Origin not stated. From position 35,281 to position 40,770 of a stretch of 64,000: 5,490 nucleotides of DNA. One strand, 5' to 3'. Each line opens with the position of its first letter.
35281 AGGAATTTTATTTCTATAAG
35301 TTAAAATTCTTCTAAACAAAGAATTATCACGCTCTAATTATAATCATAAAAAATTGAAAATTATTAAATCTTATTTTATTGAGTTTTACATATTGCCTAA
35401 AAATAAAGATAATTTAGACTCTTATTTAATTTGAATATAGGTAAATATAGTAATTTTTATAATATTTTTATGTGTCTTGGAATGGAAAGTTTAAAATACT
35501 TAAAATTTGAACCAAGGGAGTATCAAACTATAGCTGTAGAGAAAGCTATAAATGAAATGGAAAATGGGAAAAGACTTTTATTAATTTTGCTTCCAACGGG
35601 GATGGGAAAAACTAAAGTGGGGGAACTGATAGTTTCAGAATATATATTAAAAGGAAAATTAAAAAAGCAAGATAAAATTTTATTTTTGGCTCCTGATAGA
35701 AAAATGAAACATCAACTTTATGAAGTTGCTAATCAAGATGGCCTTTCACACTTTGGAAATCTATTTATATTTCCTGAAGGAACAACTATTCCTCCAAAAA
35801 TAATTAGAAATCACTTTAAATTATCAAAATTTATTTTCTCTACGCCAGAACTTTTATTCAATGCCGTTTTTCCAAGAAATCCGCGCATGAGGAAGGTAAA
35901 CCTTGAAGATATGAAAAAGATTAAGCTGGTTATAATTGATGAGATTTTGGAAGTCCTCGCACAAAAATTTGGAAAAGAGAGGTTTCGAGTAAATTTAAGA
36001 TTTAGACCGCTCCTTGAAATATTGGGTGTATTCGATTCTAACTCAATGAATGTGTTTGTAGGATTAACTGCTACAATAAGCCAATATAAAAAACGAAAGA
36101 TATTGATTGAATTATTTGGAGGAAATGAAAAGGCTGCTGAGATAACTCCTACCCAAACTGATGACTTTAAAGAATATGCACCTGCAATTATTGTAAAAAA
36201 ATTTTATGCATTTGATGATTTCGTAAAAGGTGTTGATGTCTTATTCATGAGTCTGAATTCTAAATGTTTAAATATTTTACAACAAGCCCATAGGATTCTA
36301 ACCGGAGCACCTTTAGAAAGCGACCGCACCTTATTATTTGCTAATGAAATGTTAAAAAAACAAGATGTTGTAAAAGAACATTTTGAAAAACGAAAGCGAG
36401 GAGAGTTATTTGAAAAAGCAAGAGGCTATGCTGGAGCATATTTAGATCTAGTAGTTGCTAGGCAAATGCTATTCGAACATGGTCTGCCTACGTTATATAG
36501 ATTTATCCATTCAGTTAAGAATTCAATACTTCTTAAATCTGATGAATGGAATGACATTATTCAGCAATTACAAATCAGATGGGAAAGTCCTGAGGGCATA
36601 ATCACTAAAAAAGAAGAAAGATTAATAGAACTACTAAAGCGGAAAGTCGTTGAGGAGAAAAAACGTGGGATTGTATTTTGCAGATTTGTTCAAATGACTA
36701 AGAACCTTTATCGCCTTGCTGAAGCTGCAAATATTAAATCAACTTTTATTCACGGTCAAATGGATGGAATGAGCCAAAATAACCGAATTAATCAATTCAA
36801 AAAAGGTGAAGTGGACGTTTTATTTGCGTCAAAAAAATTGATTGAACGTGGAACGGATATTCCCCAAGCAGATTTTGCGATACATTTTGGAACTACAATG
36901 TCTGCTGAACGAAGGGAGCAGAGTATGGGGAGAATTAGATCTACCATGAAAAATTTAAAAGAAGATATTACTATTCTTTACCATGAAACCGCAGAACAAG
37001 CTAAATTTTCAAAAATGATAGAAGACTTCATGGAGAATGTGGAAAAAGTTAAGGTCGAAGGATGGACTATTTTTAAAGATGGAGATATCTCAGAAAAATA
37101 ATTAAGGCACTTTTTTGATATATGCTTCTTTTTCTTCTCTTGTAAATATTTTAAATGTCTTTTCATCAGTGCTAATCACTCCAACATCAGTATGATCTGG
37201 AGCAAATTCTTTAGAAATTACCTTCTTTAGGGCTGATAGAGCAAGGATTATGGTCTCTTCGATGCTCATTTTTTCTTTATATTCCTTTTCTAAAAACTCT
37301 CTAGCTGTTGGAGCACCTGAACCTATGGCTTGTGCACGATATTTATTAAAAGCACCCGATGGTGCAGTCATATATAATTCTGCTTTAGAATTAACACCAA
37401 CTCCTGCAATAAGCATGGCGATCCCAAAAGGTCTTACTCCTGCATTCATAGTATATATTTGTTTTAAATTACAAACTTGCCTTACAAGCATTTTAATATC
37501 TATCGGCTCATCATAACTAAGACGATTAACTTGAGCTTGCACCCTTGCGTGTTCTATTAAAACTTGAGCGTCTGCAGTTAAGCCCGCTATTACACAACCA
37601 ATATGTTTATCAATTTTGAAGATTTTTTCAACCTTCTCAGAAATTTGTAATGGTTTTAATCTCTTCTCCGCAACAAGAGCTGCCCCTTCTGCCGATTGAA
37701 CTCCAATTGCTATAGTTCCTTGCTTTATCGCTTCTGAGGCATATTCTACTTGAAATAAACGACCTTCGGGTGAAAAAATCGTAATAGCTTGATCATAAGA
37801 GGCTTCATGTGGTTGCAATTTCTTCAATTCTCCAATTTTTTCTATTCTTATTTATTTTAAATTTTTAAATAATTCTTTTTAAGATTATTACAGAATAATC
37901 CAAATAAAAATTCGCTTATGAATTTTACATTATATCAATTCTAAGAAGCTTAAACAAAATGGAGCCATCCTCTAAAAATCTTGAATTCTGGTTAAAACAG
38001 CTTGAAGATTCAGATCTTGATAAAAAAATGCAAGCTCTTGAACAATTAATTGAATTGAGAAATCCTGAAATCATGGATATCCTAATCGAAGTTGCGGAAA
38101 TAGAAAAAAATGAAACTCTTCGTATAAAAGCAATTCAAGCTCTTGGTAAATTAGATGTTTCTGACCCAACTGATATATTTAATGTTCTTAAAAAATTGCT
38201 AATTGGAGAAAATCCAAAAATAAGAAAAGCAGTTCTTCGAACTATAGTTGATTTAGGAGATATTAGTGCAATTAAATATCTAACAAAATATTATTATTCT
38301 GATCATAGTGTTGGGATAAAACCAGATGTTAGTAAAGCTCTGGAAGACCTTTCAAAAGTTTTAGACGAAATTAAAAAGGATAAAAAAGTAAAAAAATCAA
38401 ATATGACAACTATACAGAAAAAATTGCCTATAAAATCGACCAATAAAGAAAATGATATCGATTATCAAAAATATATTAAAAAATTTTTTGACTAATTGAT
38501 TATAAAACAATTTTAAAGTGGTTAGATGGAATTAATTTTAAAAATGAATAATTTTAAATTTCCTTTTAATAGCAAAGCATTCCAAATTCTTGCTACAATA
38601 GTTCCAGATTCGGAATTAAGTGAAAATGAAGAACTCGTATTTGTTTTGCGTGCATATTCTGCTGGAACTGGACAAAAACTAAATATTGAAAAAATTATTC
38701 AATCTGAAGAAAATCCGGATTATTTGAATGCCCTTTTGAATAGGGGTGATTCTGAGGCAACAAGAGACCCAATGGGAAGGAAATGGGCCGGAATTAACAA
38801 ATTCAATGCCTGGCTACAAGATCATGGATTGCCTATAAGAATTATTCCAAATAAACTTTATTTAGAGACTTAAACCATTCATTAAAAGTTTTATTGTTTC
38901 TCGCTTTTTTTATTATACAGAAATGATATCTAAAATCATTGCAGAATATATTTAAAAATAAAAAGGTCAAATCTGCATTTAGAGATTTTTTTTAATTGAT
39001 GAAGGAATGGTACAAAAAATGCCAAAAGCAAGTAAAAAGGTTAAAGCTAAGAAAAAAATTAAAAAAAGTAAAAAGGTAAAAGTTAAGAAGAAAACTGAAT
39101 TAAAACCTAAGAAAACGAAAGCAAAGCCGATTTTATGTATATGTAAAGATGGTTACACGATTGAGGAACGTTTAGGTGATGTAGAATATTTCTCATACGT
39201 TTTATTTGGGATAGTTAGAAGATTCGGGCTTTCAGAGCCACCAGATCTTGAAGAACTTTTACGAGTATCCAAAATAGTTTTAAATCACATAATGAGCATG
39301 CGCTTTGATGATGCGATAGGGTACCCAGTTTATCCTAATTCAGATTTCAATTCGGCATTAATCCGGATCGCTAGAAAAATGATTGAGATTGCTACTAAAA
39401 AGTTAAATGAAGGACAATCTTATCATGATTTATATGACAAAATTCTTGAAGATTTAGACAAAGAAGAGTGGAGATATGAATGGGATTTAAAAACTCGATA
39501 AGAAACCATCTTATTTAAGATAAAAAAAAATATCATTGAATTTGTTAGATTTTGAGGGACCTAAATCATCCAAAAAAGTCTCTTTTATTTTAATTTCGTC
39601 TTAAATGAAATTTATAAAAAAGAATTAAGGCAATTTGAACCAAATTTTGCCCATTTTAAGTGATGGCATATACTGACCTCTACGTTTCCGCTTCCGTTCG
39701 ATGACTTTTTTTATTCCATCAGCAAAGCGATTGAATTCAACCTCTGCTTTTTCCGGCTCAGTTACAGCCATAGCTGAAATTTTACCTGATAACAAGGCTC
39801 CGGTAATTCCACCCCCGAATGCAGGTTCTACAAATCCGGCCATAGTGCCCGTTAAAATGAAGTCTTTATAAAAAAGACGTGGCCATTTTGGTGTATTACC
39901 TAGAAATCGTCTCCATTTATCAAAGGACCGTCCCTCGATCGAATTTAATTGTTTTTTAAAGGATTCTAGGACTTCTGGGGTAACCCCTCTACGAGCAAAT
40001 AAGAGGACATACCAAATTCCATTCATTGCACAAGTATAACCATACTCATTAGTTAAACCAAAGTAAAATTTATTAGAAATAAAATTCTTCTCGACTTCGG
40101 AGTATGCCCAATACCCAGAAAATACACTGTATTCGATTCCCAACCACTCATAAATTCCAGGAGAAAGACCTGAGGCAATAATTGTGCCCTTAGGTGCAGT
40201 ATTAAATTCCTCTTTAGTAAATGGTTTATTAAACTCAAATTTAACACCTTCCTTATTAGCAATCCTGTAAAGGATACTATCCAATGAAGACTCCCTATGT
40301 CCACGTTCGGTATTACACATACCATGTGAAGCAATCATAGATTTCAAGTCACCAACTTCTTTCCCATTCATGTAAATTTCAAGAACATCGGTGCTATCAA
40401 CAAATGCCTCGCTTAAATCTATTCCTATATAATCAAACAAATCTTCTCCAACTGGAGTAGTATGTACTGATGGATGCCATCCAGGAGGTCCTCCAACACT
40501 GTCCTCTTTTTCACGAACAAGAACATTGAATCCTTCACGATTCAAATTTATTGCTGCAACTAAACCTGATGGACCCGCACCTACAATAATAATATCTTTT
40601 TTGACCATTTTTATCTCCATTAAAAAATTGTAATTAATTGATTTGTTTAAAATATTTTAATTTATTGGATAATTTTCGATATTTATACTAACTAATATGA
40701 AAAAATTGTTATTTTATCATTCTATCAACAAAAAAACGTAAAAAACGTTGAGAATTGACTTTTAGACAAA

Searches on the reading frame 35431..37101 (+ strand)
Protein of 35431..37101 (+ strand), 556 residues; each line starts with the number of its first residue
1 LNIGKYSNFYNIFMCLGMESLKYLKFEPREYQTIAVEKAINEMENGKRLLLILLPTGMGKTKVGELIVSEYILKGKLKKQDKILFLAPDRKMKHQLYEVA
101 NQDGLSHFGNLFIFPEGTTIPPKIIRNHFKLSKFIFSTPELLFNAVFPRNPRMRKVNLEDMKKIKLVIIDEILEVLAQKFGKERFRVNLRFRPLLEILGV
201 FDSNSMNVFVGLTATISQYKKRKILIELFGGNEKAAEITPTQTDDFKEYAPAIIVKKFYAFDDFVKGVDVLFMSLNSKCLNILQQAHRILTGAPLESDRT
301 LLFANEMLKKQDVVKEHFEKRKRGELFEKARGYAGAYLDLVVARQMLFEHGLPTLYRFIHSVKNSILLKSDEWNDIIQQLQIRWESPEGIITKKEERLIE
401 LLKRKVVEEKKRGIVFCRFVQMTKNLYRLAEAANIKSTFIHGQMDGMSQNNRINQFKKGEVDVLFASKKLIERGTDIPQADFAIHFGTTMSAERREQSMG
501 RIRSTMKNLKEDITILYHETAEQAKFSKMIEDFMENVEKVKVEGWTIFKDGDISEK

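Call 6: search_protein_families(library=pfam, proteins=[window:35431-37101:+], max_evalue=0.01)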
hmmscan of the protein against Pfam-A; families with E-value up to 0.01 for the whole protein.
window:35431-37101:+ (556 aa): 5 families
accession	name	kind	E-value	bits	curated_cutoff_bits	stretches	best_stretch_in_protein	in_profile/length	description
PF00271.37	Helicase_C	-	3.1e-17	63.2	23.5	1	394-502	2-106/110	Helicase conserved C-terminal domain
PF00270.35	DEAD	-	1.3e-15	58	26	1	37-218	5-162/167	DEAD/DEAH box helicase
PF04851.21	ResIII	-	9e-15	55.4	22.5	1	25-217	1-163/164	Type III restriction enzyme, res subunit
PF16203.11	ERCC3_RAD25_C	-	1.8e-05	24.6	27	1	422-508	66-154/248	ERCC3/RAD25/XPB C-terminal helicase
PF13245.12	AAA_19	-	0.0043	17.7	25.1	0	38-175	3-102/134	AAA domain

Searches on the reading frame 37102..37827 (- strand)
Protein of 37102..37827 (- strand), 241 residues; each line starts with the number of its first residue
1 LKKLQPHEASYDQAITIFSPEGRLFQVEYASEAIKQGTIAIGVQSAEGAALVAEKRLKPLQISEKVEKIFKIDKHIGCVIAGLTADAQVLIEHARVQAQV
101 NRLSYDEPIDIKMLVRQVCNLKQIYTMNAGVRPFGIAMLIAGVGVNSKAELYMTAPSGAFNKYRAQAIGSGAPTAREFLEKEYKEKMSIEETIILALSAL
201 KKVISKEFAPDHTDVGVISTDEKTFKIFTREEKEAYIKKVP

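Call 6: search_protein_families(library=pfam, proteins=[window:37102-37827:-], max_evalue=0.01)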
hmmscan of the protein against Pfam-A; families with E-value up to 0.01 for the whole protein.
window:37102-37827:- (241 aa): 2 families
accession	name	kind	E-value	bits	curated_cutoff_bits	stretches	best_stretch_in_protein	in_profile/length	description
PF00227.31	Proteasome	-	7.6e-55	185.9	22.4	1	34-218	1-189/189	Proteasome subunit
PF10584.14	Proteasome_A_N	-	3.8e-13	49.3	27.7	1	11-33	1-23/23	Proteasome subunit A N-terminal signature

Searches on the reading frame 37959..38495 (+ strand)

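Call 6: search_protein_families(library=pfam, proteins=[window:37959-38495:+], max_evalue=0.01)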
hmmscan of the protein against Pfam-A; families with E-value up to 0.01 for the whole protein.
window:37959-38495:+ (178 aa): 5 families
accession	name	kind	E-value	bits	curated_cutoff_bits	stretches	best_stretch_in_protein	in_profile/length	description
PF13646.12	HEAT_2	-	9.3e-15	55.1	27.7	2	9-67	2-60/88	HEAT repeats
PF02985.28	HEAT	-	6.2e-05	23.3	23.5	0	73-101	1-29/31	HEAT repeat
PF03130.22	HEAT_PBS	-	0.0016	19.2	20.9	0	25-46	4-25/27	PBS lyase HEAT-like repeat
PF11865.14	mTOR_dom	-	0.0023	18.4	27.6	0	34-73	7-46/160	Serine/threonine-protein kinase mTOR domain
PF07015.17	VirC1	-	0.004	17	24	1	61-100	114-153/231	VirC1 protein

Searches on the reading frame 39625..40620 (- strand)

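Call 6: search_protein_families(library=pfam, proteins=[window:39625-40620:-], max_evalue=0.01)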
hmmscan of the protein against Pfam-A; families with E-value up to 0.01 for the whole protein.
window:39625-40620:- (331 aa): 12 families
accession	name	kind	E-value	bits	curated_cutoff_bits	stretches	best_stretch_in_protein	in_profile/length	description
PF13450.12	NAD_binding_8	-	4.7e-08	33.6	21.9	1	12-44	1-33/68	NAD(P)-binding Rossmann-like domain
PF01946.23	Thi4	-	1.6e-07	31.2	26.2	1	3-44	13-55/235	Thi4 family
PF00890.30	FAD_binding_2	-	9.3e-07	28.8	20.4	1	9-44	1-36/414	FAD binding domain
PF12831.13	FAD_oxidored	-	1.9e-06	27.9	27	1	9-44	1-36/416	FAD dependent oxidoreductase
PF03486.20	HI0933_like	-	4.8e-06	26.6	50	1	9-43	2-36/244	HI0933-like protein Rossmann domain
PF07992.20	Pyr_redox_2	-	4.6e-05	23.4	26.1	1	8-100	1-58/291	Pyridine nucleotide-disulphide oxidoreductase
PF01266.30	DAO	-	5.6e-05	23.3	27.9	1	9-43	1-35/353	FAD dependent oxidoreductase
PF01494.25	FAD_binding_3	-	9.2e-05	22.3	22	1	9-68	3-59/349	FAD binding domain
PF01593.30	Amino_oxidase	-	0.00015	21.6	19.8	1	18-44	2-28/443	Flavin containing amine oxidoreductase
PF13738.12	Pyr_redox_3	-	0.00082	19.1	30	1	11-40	1-31/305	Pyridine nucleotide-disulphide oxidoreductase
PF04820.20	Trp_halogenase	-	0.0019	17.6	21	0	9-39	1-35/458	Tryptophan halogenase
PF01134.28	GIDA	-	0.0023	17.5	22.1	1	9-42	1-35/391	Glucose inhibited division protein A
